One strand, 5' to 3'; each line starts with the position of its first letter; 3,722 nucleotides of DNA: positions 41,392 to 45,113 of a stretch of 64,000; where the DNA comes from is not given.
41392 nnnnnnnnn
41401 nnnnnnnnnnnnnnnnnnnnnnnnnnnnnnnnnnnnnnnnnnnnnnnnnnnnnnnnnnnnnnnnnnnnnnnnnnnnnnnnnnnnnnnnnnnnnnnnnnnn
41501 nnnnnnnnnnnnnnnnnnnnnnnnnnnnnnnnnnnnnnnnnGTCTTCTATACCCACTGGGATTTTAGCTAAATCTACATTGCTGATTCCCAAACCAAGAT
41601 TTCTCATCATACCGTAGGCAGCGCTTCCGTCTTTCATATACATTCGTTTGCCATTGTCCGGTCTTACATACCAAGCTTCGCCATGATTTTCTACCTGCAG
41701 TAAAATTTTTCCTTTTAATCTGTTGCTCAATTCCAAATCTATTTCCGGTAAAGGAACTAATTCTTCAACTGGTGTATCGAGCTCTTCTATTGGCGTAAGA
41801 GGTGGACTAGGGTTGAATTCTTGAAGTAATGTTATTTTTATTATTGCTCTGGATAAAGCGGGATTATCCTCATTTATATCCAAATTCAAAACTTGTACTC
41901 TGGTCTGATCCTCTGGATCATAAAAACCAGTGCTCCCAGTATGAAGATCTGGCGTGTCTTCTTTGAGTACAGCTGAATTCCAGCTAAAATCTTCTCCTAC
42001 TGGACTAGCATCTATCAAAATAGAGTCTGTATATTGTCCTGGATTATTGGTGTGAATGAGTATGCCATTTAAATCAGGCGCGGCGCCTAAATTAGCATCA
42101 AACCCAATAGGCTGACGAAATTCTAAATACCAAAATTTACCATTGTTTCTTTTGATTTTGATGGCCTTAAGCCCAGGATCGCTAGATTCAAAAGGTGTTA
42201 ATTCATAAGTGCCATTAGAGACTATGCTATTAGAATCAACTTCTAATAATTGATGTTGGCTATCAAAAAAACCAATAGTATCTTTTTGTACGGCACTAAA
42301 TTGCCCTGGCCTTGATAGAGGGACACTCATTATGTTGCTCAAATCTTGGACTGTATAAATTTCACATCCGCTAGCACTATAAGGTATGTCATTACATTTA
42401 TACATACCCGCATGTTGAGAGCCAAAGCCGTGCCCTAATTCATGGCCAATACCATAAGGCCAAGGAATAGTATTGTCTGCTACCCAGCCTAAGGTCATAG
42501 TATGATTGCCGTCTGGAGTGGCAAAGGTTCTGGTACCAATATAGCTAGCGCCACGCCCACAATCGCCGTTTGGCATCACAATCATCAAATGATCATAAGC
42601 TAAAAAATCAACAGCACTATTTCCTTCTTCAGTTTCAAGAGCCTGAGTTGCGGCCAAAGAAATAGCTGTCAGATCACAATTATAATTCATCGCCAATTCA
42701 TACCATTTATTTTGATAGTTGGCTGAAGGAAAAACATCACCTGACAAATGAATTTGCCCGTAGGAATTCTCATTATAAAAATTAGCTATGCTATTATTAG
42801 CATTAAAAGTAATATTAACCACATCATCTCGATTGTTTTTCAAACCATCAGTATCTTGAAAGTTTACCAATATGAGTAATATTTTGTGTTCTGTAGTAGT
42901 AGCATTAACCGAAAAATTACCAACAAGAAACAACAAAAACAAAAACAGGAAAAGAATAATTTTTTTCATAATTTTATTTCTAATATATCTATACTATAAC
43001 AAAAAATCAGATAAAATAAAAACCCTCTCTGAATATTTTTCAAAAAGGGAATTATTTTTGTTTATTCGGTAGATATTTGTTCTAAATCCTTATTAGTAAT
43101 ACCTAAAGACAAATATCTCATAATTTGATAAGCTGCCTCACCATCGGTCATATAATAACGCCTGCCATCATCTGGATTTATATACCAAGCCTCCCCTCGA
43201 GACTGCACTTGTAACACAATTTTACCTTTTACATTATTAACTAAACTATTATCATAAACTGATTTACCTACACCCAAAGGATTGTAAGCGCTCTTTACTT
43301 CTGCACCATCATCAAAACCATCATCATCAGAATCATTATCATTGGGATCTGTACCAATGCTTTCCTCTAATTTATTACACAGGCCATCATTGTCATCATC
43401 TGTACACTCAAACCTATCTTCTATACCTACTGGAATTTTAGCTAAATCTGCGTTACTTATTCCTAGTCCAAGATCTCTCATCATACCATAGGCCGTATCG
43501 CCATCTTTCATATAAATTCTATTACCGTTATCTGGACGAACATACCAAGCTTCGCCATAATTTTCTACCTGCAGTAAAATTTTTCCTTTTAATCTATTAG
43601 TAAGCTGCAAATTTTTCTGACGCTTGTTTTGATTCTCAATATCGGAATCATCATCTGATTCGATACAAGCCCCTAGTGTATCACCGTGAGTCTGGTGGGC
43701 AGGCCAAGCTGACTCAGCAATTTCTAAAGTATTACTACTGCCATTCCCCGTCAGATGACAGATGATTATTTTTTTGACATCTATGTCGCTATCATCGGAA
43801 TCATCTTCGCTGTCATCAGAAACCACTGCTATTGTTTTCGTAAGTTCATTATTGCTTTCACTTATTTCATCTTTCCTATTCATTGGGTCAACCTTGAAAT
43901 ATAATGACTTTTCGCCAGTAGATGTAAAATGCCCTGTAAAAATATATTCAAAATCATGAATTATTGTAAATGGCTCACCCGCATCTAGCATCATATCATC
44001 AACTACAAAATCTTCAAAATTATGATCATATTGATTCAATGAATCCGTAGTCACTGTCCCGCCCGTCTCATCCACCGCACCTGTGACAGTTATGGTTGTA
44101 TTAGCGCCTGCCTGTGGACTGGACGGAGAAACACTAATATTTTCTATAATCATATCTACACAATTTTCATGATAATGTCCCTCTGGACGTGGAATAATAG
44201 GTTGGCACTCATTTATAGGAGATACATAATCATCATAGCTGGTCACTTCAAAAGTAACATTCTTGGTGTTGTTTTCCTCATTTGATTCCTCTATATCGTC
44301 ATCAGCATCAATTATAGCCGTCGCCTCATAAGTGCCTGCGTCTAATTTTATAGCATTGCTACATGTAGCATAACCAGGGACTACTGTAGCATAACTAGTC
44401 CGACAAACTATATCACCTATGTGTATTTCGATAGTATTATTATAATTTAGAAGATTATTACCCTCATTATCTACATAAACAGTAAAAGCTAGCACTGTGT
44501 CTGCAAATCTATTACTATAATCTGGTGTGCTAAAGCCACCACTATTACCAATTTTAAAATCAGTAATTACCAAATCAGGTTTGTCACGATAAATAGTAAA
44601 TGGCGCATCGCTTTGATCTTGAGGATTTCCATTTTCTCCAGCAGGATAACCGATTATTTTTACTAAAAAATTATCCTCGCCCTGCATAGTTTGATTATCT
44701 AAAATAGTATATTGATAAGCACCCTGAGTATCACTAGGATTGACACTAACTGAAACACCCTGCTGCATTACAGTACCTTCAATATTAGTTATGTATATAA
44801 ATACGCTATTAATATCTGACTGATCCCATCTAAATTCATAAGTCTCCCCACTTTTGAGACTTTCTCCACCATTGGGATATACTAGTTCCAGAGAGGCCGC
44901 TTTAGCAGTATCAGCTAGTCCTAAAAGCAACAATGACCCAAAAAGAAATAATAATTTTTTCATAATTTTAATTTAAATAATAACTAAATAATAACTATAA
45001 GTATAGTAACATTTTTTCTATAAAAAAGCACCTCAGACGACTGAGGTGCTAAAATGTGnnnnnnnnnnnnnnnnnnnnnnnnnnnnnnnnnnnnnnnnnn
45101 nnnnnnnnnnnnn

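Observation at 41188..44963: Tandem paralogous secreted proteins (a metzincin protease and an Ig/CARDB-like protein) sharing a novel duplicated C-terminal repeat plus Asp-rich module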

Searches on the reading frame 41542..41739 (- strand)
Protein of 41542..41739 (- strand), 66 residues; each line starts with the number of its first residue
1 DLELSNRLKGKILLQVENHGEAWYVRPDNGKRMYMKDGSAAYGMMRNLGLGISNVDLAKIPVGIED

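Call 22: search_solved_structures(query=A2, max_evalue=10, show_alignments=3)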
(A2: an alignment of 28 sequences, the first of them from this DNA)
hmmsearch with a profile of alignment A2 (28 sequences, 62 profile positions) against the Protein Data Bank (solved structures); distinct sequences matched with E-value up to 10: 10.
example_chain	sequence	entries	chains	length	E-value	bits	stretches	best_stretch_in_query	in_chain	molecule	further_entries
6xi1_AAA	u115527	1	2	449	0.0006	22.6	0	16-37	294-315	Flagellin hook IN motif family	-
4v3p_LQ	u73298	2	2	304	0.63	12.9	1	13-31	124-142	60S ribosomal protein L5 | 60S ribosomal protein L18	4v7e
3iau_A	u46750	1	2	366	1.1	12.1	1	17-46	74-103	Threonine deaminase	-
5lzl_A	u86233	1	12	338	1.3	11.9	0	28-47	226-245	Delta-aminolevulinic acid dehydratase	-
7c13_A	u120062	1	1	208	1.4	11.8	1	18-47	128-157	Peptide methionine sulfoxide reductase MsrA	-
4u66_A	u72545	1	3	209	1.5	11.8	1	18-47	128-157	Peptide methionine sulfoxide reductase MsrA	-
4lwl_A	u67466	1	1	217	1.6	11.6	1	18-47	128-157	Peptide methionine sulfoxide reductase MsrA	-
4lwk_A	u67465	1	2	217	1.6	11.6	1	18-47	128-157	Peptide methionine sulfoxide reductase MsrA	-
4lwm_A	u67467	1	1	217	1.6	11.6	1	18-47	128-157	Peptide methionine sulfoxide reductase MsrA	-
4lwj_A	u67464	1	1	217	1.6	11.6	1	18-47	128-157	Peptide methionine sulfoxide reductase MsrA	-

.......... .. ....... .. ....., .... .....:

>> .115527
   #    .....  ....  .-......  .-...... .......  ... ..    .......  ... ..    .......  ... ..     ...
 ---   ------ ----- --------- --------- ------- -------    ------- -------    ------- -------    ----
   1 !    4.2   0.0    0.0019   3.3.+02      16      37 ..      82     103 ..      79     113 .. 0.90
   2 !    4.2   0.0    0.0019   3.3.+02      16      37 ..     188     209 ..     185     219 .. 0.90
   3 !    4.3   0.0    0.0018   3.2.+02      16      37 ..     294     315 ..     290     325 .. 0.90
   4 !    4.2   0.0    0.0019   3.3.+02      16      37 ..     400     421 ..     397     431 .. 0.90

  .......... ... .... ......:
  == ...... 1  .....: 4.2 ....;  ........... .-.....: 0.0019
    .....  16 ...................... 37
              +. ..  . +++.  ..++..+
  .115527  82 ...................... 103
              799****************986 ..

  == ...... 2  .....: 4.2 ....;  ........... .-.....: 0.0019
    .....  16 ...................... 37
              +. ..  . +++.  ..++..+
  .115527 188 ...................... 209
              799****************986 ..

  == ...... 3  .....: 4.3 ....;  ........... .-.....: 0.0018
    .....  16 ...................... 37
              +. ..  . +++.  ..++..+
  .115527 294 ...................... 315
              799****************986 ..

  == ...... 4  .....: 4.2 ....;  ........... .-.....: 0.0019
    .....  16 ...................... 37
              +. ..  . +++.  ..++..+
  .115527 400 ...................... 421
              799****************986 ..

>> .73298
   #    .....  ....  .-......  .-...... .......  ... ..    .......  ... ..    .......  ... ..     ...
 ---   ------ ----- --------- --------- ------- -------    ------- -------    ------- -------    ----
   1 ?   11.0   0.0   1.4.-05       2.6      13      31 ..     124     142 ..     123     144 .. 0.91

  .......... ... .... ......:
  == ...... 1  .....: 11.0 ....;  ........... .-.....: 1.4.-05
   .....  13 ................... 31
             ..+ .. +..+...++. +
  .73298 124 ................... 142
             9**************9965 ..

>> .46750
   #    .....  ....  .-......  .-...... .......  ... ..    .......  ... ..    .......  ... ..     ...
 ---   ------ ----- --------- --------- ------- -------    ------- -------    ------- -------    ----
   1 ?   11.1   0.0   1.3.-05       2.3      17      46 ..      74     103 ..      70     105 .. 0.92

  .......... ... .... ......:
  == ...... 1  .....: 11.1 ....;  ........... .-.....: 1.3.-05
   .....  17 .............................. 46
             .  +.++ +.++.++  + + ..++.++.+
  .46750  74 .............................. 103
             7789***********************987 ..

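Call 33: search_protein_representatives(alignment_id=A2)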
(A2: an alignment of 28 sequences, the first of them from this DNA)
Query: 28 sequences, 62 profile positions. Proteins with E-value up to 0.001 (for the whole library): 3667; up to 1e-10: 3374; up to 1e-30: 2519. The best 150 are listed.
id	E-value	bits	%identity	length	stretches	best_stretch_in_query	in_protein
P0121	1.3e-63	226.6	-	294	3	1-59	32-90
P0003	7.3e-62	221.0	-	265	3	1-62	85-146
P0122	2.3e-61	219.3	-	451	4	2-60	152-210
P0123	3.0e-61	219.0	-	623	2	1-62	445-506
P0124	1.1e-60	217.2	-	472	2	1-62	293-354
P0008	1.5e-60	216.8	-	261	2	1-60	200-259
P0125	1.7e-60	216.6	-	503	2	1-62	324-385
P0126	3.2e-60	215.7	-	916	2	2-61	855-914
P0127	3.3e-60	215.7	-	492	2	1-62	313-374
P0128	3.3e-60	215.7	-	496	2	1-61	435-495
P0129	4.6e-60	215.2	-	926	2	1-62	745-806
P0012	4.9e-60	215.1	-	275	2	2-62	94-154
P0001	5.6e-60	214.9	-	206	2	2-62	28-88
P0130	1.3e-59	213.7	-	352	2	2-62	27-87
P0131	1.7e-59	213.4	-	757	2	1-60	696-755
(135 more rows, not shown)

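Call 37: search_protein_families(library=pfam, alignment_id=A4, max_evalue=0.001)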
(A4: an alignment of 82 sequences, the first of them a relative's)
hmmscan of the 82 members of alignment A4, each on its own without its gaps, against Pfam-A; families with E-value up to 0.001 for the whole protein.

A. member 1, P0122 (451 aa): 0 families

B. families by the number of members that match (of 82 scanned): 34 families (the first 25 are shown)
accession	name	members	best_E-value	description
PF18884.5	TSP3_bac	53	1.8e-13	Bacterial TSP3 repeat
PF07705.17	CARDB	11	2.5e-22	CARDB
PF16656.11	Pur_ac_phosph_N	10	1.4e-16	Purple acid Phosphatase, N-terminal domain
PF13365.12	Trypsin_2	7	1.1e-33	Trypsin-like peptidase domain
PF00041.27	fn3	6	9.4e-41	Fibronectin type III domain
PF10342.15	Kre9_KNH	5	3.6e-13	Kre9/KNH-like N-terminal Ig-like domain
PF00089.32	Trypsin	5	7.7e-13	Trypsin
PF00050.26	Kazal_1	3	3.4e-09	Kazal-type serine protease inhibitor domain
PF07648.20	Kazal_2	3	6.7e-07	Kazal-type serine protease inhibitor domain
PF18933.6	PsbP_2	3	1.4e-06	PsbP-like protein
PF01833.30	TIG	2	9.2e-24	IPT/TIG domain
PF25059.1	FN3_DSCAM-DSCAML_C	2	2.3e-05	DSCAM/DSCAML C-terminal Fn3-like domain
PF13405.12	EF-hand_6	2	0.00033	EF-hand domain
PF00082.27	Peptidase_S8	1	2.6e-55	Subtilase family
PF25788.1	Ig_Rha78A_N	1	4.5e-20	Rha78A-like, N-terminal immunoglobulin domain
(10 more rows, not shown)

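Call 38: predict_structure(alignment_id=A3)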
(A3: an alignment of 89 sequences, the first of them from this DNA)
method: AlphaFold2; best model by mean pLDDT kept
length: 66 residues; sequences in the alignment: 89
mean_pLDDT: 66.2   pTM: 0.47
mean pLDDT of the five models: 66.2, 66.0, 63.4, 57.4, 54.9
residues with pLDDT >= 90: 0; 70-90: 31; 50-70: 30; < 50: 5
segments of 3 or more residues with pLDDT < 50: none
pLDDT, mean of each block of 10 residues (from residue 1): 66 67 77 78 68 52 48
secondary structure, 60 per line:
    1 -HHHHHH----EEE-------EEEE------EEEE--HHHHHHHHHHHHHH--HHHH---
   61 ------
elements in order: H2-7 E12-14 E22-25 E32-35 H38-51 H54-57

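Call 56: search_protein_families(library=pfam, alignment_id=A3, max_evalue=10)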
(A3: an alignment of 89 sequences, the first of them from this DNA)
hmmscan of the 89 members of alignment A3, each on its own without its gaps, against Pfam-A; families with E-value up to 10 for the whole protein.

A. member 1, seq(66 aa): 0 families

B. families by the number of members that match (of 89 scanned): 17 families
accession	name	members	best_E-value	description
PF02983.19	Pro_Al_protease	3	0.23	Alpha-lytic protease prodomain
PF08265.16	YL1_C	2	0.0015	YL1 nuclear protein C-terminal domain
PF22229.1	CofB_C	2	0.08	CofB C-terminal domain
PF21540.3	Choline_bind_4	2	0.089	Choline-binding repeat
PF13369.12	Transglut_core2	2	0.11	Transglutaminase-like superfamily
PF22145.1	GtfA_EBD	1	0.057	GtfA extended beta-sheet domain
PF24316.1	Tli3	1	0.059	T6SS Tli3 immunity protein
PF24240.1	DUF7448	1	0.12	Domain of unknown function (DUF7448)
PF20942.3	DUF4785_2nd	1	0.12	Domain of unknown function (DUF4785) central domain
PF12667.13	NigD_N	1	0.13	NigD-like N-terminal OB domain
PF15180.11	NPBW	1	0.15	Neuropeptides B and W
PF14238.11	DUF4340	1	0.16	Domain of unknown function (DUF4340)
PF10216.14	ChpXY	1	0.17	CO2 hydration protein (ChpXY)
PF13157.11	Enas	1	0.17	Endospore appendages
PF10467.15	Inhibitor_I48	1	0.2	Peptidase inhibitor clitocypin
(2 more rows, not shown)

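Call 71: fold_search(model_id=the predicted structure, library=pdb)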
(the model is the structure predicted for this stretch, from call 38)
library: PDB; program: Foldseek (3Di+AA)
matches with E <= 10: 426; with E <= 0.001: 0
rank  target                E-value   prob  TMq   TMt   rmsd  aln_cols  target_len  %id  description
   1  2yzt                  5.4e-01  0.13  0.31  0.31   6.9        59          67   17  Crystal structure of uncharacterized conserved protein from Thermus thermophilus HB8 (released 2007-11-06)
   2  5uz9_MODEL_1_K        8.2e-01  0.08  0.27  0.21  12.0        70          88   11  Cryo EM structure of anti-CRISPRs, AcrF1 and AcrF2, bound to type I-F crRNA-guided CRISPR surveillance complex (released 2017-04-26)
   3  6k0a_G                8.8e-01  0.21  0.32  0.20   9.5        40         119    8  cryo-EM structure of an archaeal Ribonuclease P (released 2019-06-19)
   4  1jcf                  1.3e+00  0.06  0.24  0.06  12.0        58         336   12  MREB FROM THERMOTOGA MARITIMA, TRIGONAL (released 2001-09-19)
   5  5qgg                  1.4e+00  0.13  0.35  0.14   6.4        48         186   21  PanDDA analysis group deposition of models with modelled events (e.g. bound ligands) -- Crystal Structure of NUDT7 in co (released 2019-03-27)
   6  6k0b_G                1.6e+00  0.14  0.32  0.19  10.3        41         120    5  cryo-EM structure of archaeal Ribonuclease P with mature tRNA (released 2019-06-19)
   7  5qh9                  1.6e+00  0.09  0.31  0.13   6.4        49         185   24  PanDDA analysis group deposition of models with modelled events (e.g. bound ligands) -- Crystal Structure of NUDT7 in co (released 2019-03-27)
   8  4xhj_B                1.8e+00  0.14  0.42  0.23   9.4        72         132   11  gHgL of Varicella-zoster virus in complex with human neutralizing antibodies. (released 2015-05-13)
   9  9mf4_A                1.9e+00  0.13  0.33  0.03   2.5        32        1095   22  De novo designed minibinder complexed with Clostridioides difficile Toxin B (released 2025-09-17)
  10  2oec_F                1.9e+00  0.11  0.33  0.10   8.1        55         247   13  Crystal structure of the uridine phosphorylase from Salmonella typhimurium in complex with 2,2'-anhydrouridine and pot (released 2008-01-01)
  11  11wx_C                1.9e+00  0.06  0.21  0.06  11.6        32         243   16  Crystal Structure of ribosomal large subunit pseudouridine synthase D from Neisseria gonorrhoea (released 2026-03-25)
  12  4k6o_C                2.0e+00  0.11  0.33  0.10   7.2        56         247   11  X-ray structure uridine phosphorylase from Vibrio cholerae in complex with 6-methyluracil at 1.17 A resolution (released 2014-05-07)
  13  3emv                  2.0e+00  0.10  0.32  0.10   7.4        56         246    9  Crystal structure of Plasmodium vivax PNP with sulphate (released 2009-08-04)
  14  6g0k_A                2.0e+00  0.08  0.34  0.06   7.6        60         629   13  Crystal structure of Enterococcus faecium D63r Penicillin-Binding protein 5 (PBP5fm) (released 2019-04-10)
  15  4u2k_B                2.2e+00  0.06  0.24  0.10   7.3        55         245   13  X-ray structure uridine phosphorylase from Vibrio cholerae in complex with anticancer compound at 2.13 A resolution (released 2015-07-29)
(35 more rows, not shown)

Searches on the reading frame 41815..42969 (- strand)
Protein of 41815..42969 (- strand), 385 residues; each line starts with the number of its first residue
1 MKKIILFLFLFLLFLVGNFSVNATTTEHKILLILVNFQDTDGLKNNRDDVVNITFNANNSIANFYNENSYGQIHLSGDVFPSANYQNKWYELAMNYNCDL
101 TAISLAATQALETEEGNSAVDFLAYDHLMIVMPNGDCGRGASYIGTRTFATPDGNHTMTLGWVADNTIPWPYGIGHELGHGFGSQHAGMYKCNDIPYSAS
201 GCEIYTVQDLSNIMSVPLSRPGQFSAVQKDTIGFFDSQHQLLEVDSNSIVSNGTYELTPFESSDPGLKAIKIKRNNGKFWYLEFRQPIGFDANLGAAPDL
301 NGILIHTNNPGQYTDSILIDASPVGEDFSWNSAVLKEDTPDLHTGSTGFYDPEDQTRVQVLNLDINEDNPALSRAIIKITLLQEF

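Call 46: search_solved_structures(query=window:41815-42969:-, max_evalue=1, show_alignments=2)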
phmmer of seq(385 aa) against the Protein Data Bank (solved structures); distinct sequences matched with E-value up to 1: 3.
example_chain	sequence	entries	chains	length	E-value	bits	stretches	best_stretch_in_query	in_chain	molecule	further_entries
5zjk_A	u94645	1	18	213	1.6e-05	27.4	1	140-204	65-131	Myroilysin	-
5czw_A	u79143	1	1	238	2e-05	27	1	140-203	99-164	Myroilysin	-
5gwd_A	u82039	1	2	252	2.3e-05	26.9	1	140-203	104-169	Myroilysin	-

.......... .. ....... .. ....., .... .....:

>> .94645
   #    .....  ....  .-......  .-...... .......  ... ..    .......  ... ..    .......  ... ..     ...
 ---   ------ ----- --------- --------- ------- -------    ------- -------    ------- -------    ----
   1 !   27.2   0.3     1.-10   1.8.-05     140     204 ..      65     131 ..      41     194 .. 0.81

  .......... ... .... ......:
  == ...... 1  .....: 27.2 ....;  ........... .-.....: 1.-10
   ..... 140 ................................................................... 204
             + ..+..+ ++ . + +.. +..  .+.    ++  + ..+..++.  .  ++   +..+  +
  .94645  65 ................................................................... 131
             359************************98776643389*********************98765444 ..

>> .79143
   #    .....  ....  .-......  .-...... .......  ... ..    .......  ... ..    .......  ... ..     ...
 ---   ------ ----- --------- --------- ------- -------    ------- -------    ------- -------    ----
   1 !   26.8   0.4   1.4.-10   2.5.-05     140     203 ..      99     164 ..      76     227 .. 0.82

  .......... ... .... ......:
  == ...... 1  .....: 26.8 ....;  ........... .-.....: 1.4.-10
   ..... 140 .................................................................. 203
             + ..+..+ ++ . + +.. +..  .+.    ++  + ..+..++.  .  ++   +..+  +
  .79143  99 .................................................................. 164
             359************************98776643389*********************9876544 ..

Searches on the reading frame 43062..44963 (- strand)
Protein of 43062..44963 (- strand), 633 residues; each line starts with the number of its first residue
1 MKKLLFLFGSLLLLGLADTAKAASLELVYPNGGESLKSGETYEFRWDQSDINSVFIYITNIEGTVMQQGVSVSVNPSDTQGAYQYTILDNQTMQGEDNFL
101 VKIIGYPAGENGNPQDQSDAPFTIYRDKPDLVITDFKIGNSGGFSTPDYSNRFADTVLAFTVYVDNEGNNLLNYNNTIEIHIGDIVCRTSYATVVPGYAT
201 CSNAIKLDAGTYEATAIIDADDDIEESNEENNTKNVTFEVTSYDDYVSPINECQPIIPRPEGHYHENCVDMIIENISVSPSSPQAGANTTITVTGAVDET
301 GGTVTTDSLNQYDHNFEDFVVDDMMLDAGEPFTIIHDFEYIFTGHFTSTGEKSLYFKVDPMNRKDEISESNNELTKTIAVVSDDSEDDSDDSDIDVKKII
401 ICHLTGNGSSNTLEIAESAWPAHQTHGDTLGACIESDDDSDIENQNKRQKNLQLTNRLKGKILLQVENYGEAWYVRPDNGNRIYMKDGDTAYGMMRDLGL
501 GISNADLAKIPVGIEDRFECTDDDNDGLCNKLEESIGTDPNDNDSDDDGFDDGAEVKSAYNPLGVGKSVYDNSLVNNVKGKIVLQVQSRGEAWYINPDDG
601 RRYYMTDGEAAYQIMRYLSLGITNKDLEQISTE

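Call 4: search_protein_families(library=pfam, proteins=[window:43062-44963:-], max_evalue=1)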
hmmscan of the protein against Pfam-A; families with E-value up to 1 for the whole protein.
window:43062-44963:- (633 aa): 5 families
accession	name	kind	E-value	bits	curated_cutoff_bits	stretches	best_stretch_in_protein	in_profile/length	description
PF07705.17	CARDB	-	5e-08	33.5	22.7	2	148-235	11-100/101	CARDB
PF18884.5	TSP3_bac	-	2.7e-05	24.3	25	1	522-542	1-21/22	Bacterial TSP3 repeat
PF10342.15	Kre9_KNH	-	0.012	16.7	24.6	1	30-104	2-76/94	Kre9/KNH-like N-terminal Ig-like domain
PF14660.12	DUF4458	-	0.12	13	22.4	1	197-240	66-109/114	Domain of unknown function (DUF4458)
PF00519.23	PPV_E1_C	-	0.19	11.3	26.5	1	561-618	126-181/289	Papillomavirus helicase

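Call 5: search_protein_families(library=ncbifam, proteins=[window:43062-44963:-], max_evalue=1)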
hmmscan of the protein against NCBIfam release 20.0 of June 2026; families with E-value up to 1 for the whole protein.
window:43062-44963:- (633 aa): 0 families

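Call 44: search_protein_families(library=phrogs, proteins=[window:43062-44963:-], max_evalue=0.01)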
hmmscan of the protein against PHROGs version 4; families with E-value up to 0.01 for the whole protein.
window:43062-44963:- (633 aa): 0 families
